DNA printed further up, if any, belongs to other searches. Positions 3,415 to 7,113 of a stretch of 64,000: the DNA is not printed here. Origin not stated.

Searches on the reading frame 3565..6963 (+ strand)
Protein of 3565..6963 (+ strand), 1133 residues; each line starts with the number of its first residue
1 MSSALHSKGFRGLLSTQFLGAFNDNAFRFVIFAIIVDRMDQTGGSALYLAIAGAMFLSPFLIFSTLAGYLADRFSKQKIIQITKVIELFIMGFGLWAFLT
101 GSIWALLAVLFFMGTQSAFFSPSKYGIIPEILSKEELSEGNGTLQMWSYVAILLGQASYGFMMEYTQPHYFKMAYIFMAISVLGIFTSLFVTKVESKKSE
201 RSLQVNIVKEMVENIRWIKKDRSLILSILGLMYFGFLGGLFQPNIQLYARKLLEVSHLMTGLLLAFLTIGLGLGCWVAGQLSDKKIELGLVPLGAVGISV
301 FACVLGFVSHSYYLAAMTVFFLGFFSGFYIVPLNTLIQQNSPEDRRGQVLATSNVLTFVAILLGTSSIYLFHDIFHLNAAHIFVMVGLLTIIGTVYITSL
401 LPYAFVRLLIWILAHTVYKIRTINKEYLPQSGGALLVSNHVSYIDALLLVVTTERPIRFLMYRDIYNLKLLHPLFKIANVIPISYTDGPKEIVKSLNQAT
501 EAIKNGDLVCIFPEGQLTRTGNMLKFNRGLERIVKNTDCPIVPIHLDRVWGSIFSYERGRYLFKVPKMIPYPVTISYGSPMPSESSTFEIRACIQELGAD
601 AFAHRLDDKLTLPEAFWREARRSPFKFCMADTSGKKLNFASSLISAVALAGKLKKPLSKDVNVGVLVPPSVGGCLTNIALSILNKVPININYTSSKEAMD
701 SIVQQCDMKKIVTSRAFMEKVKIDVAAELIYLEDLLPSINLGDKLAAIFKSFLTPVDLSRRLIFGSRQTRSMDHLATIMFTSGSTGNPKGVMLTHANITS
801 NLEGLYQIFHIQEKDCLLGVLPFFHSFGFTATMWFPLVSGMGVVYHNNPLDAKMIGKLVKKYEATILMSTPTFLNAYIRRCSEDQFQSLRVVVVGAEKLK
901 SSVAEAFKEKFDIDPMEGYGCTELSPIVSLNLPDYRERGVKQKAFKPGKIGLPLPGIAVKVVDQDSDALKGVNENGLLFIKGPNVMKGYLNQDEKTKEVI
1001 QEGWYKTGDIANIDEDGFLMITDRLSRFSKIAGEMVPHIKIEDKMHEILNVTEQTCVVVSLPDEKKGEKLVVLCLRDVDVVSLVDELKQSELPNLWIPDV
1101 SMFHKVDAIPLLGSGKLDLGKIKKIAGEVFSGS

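Call 39: search_protein_families(library=ncbifam, proteins=[window:3565-6963:+], max_evalue=1e-10)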
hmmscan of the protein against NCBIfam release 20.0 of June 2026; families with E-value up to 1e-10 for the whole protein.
window:3565-6963:+ (1133 aa): 96 families (the best 25 are shown)
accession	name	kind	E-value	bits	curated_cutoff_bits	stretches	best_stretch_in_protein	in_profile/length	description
NF006386.0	PRK08633.1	equivalog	0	1355.7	1221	1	3-1128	4-1143/1147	acyl-[ACP]--phospholipid O-acyltransferase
NF005291.0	PRK06814.1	equivalog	2.7e-224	747.5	1349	1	5-1129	8-1133/1140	acyl-[ACP]--phospholipid O-acyltransferase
NF005959.0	PRK08043.1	equivalog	3.6e-100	336.3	886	1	409-1127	5-712/719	bifunctional acyl-ACP--phospholipid O-acyltransferase/long-chain-fatty-acid--ACP ligase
NF004971.0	PRK06334.1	equivalog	1.1e-81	275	847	1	608-1131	17-538/539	long chain fatty acid--[acyl-carrier-protein] ligase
NF004837.0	PRK06187.1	subfamily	6.6e-79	265.5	476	1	609-1123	7-519/531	long-chain-fatty-acid--CoA ligase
NF004114.0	PRK05605.1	equivalog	5.5e-56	190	766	1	767-1081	215-523/575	long-chain-fatty-acid--CoA ligase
NF005702.0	PRK07514.1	subfamily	1e-52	179.1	558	1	767-1098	151-474/506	malonyl-CoA synthase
NF006523.0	PRK08974.1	equivalog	7.4e-51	172.9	884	1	699-1077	135-504/561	long-chain-fatty-acid--CoA ligase FadD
TIGR01923.1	menE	equivalog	8.7e-51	173.1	330.15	1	649-1118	12-438/442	o-succinylbenzoate--CoA ligase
NF052269.1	Staph_lig_FadD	equivalog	7.4e-50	169.7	650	1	645-1128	36-495/499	long-chain-fatty-acid--CoA ligase FadD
NF002966.0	PRK03640.1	equivalog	1.5e-49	169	556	1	619-1118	11-472/483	o-succinylbenzoate--CoA ligase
NF006181.0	PRK08314.1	subfamily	1.7e-49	168.5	705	1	766-1116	197-544/563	long-chain-fatty-acid--CoA ligase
NF004229.0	PRK05677.1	subfamily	2.2e-49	168.4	879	1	726-1076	166-504/563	long-chain-fatty-acid--CoA ligase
NF005714.0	PRK07529.1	subfamily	2.5e-48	164.9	632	1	766-1068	211-516/640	acyl-CoA synthetase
TIGR01733.1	AA-adenyl-dom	subfamily_domain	5.2e-48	163.9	317.4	1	646-1053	9-406/409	amino acid adenylation domain-containing protein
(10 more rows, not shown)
